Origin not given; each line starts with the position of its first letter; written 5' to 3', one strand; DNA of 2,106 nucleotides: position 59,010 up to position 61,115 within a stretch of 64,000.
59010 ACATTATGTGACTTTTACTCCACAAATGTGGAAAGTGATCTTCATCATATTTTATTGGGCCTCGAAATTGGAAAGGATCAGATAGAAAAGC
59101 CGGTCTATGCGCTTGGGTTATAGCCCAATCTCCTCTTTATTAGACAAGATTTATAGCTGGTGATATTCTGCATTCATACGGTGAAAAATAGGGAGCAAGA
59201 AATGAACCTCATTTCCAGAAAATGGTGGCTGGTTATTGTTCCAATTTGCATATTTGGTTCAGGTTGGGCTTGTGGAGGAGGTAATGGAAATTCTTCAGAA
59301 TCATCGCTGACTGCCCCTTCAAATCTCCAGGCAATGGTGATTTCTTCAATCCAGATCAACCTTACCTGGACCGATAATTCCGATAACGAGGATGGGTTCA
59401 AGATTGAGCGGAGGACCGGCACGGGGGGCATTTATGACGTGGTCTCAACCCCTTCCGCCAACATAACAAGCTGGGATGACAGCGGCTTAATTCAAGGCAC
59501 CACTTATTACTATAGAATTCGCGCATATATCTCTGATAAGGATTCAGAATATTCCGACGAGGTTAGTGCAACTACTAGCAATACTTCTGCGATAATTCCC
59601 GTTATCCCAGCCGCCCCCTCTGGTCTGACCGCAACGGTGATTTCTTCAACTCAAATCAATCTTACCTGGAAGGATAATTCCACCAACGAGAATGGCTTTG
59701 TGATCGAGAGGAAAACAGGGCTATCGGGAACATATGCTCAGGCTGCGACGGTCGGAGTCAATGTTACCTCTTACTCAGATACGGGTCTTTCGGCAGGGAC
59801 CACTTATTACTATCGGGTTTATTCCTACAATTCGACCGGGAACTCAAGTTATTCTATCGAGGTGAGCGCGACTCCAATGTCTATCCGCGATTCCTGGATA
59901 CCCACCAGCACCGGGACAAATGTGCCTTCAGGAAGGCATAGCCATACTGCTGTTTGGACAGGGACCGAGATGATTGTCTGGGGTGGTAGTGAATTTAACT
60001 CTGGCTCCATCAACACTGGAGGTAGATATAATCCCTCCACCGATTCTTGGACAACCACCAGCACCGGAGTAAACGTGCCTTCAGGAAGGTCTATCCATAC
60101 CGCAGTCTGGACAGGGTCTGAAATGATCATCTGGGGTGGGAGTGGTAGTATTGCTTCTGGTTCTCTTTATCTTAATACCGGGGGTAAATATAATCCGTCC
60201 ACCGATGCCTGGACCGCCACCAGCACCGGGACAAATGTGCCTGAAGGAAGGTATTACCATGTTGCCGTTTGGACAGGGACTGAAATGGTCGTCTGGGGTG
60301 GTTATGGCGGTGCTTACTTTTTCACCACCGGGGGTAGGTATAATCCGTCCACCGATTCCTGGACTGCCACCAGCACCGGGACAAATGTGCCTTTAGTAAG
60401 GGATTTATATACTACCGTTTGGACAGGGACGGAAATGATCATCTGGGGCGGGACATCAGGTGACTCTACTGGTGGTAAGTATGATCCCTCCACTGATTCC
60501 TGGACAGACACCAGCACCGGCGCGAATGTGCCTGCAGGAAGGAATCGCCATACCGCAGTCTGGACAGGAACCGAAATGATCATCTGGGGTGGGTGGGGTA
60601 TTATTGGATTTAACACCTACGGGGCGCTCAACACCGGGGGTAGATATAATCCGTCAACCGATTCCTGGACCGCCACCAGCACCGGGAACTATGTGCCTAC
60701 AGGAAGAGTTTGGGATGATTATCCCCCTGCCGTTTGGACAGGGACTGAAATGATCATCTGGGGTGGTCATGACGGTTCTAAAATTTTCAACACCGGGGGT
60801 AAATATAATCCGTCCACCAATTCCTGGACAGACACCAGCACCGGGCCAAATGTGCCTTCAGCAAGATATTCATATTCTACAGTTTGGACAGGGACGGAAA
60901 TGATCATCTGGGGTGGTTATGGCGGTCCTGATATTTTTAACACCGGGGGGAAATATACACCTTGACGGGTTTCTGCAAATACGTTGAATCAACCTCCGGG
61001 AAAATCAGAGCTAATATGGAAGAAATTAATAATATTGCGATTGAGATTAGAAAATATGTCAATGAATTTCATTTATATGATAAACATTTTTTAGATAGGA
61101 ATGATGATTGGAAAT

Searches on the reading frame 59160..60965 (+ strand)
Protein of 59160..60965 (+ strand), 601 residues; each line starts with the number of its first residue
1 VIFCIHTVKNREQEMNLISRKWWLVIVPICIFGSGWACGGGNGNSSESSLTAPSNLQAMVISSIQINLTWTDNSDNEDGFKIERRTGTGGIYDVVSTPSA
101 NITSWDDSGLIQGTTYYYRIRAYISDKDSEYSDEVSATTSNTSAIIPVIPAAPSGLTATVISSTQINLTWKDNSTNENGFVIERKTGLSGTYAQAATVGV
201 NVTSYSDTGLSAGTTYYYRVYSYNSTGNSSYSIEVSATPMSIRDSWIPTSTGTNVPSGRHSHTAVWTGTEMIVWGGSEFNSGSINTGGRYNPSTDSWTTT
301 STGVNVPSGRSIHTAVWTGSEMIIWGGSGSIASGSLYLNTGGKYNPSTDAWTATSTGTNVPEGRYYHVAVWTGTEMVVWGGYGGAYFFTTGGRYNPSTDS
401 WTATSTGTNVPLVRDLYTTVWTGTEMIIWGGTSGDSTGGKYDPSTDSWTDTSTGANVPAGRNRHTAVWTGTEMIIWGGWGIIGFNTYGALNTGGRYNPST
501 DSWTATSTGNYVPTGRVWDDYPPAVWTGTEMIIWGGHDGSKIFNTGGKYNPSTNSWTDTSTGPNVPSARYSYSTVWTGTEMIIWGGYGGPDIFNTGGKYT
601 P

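Call 3: search_protein_families(library=pfam, proteins=[window:59160-60965:+], max_evalue=0.1)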
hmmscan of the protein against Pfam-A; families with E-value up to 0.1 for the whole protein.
window:59160-60965:+ (601 aa): 14 families
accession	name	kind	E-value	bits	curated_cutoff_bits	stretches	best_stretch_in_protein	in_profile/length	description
PF24681.1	Kelch_KLHDC2_KLHL20_DRC7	-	1.1e-61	208.5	50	3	244-431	36-221/221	KLHDC2/KLHL20/DRC7 Kelch-repeats domain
PF24981.1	Beta-prop_ATRN-LZTR1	-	1.2e-31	110.5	50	3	244-434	25-222/289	Attractin/LZTR1 beta-propeller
PF00041.27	fn3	-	5.3e-17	62.3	25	2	152-237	2-83/84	Fibronectin type III domain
PF07646.21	Kelch_2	-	1.9e-11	43.8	21.3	2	532-560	15-45/48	Kelch motif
PF13854.13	Kelch_HCF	-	6.9e-09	35.9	113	2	251-328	10-85/345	Host cell factor, Kelch-repeats domain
PF13415.12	Kelch_3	-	2.3e-06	28.1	22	1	319-367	1-43/48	Galactose oxidase, central domain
PF01344.31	Kelch_1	-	1.6e-05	24.7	20.1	2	528-558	11-41/46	Kelch motif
PF13964.12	Kelch_6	-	1.7e-05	25.1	25.3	0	533-560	16-44/50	Kelch motif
PF24489.1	Ig_J_second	-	7.1e-05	23.2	27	1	194-241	48-95/105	Tip attachment protein J second Ig-like domain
PF16655.11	PhoD_N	-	0.00071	20.5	30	0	186-225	47-78/90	PhoD-like phosphatase, N-terminal domain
PF25059.1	FN3_DSCAM-DSCAML_C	-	0.0029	18.4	39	0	165-236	7-78/89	DSCAM/DSCAML C-terminal Fn3-like domain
PF25788.1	Ig_Rha78A_N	-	0.004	17.8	27.4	0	96-139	57-101/105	Rha78A-like, N-terminal immunoglobulin domain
PF16656.11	Pur_ac_phosph_N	-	0.014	16.4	30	1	156-228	4-84/93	Purple acid Phosphatase, N-terminal domain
PF05848.17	CtsR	-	0.053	13.9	23.1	0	164-190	38-64/72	CtsR N-terminal HTH domain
